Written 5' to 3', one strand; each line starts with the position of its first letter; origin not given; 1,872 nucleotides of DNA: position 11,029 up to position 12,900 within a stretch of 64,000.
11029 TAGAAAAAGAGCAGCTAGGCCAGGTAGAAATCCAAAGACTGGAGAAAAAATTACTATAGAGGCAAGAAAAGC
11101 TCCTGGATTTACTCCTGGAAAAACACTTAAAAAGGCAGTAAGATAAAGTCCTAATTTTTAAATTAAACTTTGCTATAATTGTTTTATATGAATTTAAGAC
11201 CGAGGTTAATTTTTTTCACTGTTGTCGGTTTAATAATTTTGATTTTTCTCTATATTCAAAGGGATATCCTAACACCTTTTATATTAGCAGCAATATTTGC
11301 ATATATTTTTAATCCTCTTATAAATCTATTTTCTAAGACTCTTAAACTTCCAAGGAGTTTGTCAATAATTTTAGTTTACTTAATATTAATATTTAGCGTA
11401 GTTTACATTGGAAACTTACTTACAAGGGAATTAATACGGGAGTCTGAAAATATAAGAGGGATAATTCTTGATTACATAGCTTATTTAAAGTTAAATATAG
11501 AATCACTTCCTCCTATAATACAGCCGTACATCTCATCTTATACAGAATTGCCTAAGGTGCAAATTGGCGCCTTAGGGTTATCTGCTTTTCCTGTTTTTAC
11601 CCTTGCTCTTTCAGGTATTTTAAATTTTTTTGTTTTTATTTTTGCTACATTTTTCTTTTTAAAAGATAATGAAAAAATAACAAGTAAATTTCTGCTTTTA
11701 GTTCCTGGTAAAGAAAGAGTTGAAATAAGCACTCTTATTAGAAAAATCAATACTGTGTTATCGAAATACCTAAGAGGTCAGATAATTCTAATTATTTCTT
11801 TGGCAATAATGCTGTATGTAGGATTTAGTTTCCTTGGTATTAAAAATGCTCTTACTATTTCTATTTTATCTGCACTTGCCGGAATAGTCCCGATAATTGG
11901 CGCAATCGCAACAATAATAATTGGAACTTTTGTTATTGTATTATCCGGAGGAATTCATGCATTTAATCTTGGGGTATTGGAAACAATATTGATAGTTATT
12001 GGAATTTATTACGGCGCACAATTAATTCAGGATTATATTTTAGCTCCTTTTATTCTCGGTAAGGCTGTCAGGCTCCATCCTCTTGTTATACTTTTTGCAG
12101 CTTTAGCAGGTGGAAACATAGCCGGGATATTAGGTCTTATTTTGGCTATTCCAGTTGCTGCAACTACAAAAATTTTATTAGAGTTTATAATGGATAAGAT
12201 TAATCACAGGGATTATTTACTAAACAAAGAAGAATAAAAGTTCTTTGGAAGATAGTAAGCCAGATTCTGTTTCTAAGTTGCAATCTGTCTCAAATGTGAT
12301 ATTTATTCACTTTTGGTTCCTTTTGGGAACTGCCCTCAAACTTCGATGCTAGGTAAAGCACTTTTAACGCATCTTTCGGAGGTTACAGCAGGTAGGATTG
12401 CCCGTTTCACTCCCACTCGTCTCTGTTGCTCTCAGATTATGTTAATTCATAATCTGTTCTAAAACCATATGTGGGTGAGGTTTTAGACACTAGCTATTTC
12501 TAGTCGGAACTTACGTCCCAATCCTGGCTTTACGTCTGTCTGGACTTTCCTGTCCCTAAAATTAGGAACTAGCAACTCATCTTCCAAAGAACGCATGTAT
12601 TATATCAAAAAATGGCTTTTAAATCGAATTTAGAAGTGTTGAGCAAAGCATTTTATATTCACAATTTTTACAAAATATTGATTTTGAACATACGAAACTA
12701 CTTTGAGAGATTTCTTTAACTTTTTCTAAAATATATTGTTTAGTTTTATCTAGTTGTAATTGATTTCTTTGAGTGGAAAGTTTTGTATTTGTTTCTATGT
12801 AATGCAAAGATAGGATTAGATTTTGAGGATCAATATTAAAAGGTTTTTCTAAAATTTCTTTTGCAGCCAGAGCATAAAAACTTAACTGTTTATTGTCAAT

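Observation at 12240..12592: Unannotated RNase P RNA gene on the minus strand between the AI-2E transporter and the helicase-nuclease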

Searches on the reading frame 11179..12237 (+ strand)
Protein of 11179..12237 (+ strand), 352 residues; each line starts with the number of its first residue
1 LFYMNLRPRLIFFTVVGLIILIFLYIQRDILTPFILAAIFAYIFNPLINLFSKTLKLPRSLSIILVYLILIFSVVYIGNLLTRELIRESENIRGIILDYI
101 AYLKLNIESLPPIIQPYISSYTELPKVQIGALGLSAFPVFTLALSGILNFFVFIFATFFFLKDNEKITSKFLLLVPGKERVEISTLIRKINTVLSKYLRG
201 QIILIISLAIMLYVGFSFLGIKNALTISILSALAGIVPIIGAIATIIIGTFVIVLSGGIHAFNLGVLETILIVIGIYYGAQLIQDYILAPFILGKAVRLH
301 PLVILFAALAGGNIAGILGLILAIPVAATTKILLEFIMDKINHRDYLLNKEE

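Call 8: search_protein_families(library=pfam, proteins=[window:11179-12237:+])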
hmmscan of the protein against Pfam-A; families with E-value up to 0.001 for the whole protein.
window:11179-12237:+ (352 aa): 1 family
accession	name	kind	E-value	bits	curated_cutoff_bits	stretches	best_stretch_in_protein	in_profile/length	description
PF01594.21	AI-2E_transport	-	8.7e-50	170.2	34.3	1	13-336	4-325/327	AI-2E family transporter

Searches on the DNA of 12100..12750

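Call 4: search_rna_families(source=window, start=12100, end=12750, threshold=evalue, max_evalue=10, show_alignments=4)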
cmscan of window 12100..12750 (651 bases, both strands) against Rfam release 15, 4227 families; matches with E-value up to 10: 6.
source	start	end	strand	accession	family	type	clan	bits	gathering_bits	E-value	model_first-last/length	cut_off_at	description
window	12240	12588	-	RF00010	RNaseP_bact_a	Gene; ribozyme;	CL00002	54.8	100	4.7e-16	1-367/367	no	Bacterial RNase P class A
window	12435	12454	+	RF03141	S4-Flavobacteria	Cis-reg; leader;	CL00119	18.1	35.2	2.6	1-33/33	no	S4-Flavobacteria ribosomal protein leader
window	12626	12724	+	RF01457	rli22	Gene; sRNA;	CL00114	17.7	80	3.4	1-111/111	no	Listeria sRNA rli22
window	12509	12545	-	RF01369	CRISPR-DR56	Gene; CRISPR;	-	16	35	4.1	1-37/37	no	CRISPR RNA direct repeat element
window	12310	12334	+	RF01338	CRISPR-DR25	Gene; CRISPR;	CL00014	16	36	4.4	1-25/25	no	CRISPR RNA direct repeat element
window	12386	12428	-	RF00173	Hairpin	Gene; ribozyme;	-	14.4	65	5.6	1-52/52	no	Hairpin ribozyme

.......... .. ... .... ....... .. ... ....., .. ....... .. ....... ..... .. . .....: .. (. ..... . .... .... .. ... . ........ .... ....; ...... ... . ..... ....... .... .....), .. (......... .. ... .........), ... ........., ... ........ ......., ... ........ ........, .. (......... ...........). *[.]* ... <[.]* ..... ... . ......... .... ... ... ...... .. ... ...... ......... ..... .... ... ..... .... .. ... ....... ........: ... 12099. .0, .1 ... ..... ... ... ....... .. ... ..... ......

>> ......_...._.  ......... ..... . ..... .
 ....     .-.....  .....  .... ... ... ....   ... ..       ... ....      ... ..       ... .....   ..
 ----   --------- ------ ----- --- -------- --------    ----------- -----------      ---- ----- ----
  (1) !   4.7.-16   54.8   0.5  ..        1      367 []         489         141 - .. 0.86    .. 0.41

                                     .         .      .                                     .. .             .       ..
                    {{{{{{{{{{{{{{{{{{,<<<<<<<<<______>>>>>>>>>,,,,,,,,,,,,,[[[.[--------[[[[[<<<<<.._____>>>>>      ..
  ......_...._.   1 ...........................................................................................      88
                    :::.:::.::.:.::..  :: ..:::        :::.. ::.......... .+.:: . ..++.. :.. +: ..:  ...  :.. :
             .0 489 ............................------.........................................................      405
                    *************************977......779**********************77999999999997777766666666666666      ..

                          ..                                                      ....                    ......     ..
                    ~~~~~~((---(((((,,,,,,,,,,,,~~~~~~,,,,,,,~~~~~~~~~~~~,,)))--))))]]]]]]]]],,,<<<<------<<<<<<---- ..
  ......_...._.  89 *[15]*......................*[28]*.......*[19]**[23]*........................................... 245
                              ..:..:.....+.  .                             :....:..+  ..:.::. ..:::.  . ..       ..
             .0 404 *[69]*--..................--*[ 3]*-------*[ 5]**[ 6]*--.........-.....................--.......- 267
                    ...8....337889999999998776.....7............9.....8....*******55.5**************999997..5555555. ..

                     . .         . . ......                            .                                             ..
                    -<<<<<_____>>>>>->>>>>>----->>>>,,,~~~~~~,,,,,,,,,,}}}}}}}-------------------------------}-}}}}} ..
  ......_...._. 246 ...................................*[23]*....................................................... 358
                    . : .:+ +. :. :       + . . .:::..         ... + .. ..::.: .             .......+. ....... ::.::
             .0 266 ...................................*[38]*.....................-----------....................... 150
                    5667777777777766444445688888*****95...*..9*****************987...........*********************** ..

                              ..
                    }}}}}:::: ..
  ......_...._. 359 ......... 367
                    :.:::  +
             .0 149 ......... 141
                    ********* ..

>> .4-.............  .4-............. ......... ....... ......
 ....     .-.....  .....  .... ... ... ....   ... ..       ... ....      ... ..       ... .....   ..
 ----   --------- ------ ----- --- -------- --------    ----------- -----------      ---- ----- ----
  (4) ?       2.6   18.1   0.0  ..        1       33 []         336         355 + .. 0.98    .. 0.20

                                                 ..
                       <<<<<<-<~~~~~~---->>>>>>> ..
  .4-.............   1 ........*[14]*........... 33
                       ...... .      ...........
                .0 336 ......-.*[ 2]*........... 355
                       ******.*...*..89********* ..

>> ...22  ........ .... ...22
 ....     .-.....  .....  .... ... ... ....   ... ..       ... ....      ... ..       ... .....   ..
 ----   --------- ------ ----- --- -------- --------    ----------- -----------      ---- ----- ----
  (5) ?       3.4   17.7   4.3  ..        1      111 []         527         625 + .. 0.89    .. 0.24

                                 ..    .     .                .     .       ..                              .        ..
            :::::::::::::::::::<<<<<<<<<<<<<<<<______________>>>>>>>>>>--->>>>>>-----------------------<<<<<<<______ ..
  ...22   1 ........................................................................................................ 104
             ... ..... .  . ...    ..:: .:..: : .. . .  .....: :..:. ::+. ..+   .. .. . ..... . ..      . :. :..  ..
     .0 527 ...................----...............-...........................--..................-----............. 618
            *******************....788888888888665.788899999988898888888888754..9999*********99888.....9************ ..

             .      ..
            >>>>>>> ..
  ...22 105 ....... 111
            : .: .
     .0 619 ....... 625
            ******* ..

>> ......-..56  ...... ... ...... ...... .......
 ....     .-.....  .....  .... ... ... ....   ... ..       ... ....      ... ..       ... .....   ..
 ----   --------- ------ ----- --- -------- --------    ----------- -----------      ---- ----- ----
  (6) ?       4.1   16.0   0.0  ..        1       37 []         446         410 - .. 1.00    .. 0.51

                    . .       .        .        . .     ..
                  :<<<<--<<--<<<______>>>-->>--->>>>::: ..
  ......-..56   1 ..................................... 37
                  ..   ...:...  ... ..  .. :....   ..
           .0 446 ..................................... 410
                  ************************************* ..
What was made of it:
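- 12386..12411 (-): J12/13 (CR-III) AGUGAAACG, then the 3' strands of P11 (with the AA bulge), P10, P7 and P5. There is no P13 or P14. The CM alignment deletes P12, P13 and P14 (call 4).
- Full-length RF00010 match, E = 4.7e-16, with no rival family (call 4). The Rfam score is sub-threshold (call 4). The permissive scan against 4227 families gives only RNase P at a significant E-value; every other hit has E > 2 (call 4).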
